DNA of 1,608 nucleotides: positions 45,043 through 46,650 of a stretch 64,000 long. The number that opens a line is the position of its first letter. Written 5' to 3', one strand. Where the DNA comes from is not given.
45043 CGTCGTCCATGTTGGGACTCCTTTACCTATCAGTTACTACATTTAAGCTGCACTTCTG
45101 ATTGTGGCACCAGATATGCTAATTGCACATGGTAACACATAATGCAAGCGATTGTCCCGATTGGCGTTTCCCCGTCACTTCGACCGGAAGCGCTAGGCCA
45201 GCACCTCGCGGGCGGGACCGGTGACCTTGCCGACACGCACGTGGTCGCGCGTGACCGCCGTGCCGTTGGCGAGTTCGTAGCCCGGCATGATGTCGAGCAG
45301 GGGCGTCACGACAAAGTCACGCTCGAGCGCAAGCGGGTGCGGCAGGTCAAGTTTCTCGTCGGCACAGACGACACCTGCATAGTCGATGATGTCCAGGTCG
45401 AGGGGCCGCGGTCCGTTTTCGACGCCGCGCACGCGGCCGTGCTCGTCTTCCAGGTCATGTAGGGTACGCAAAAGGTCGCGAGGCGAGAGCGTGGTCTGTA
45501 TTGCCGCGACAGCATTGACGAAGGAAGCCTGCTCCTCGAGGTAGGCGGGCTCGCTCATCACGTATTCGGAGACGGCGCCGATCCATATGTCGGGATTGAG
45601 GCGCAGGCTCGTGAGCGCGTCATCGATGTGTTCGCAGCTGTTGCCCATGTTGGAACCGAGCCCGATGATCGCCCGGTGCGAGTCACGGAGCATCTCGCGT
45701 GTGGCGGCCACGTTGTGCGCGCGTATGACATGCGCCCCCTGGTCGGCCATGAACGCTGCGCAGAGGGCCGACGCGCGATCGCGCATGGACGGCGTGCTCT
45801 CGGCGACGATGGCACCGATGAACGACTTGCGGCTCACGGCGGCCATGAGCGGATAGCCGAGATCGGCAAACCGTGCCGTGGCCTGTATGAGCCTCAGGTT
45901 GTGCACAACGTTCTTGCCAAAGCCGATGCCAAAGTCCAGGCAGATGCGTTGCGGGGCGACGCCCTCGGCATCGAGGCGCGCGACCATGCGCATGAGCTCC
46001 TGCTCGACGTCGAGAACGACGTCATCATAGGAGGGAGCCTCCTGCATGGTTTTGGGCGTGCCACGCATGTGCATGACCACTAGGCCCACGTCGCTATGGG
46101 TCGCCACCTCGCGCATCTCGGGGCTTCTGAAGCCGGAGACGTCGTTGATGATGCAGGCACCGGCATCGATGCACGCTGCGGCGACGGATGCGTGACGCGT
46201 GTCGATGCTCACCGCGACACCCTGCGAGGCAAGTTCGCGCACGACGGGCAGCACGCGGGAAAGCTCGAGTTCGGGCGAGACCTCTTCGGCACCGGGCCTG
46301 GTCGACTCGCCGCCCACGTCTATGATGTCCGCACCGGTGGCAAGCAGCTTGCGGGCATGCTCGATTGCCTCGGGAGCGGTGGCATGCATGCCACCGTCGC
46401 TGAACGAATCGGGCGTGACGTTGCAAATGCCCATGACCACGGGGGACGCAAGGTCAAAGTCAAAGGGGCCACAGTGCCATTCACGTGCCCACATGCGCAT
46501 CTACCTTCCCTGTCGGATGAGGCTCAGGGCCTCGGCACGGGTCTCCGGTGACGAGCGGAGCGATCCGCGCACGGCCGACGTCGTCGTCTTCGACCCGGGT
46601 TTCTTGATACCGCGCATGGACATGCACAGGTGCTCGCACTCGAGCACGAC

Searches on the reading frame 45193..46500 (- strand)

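Call 66: search_protein_families(library=pfam, proteins=[window:45193-46500:-], max_evalue=0.00001)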
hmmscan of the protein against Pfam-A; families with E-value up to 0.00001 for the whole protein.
window:45193-46500:- (435 aa): 2 families
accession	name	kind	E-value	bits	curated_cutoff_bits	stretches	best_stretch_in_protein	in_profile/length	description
PF00809.28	Pterin_bind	-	1.9e-80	270.5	25.5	1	23-262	1-244/244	Pterin binding enzyme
PF01288.25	HPPK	-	1.3e-32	113.1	25.7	1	278-406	1-116/116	7,8-dihydro-6-hydroxymethylpterin-pyrophosphokinase (HPPK)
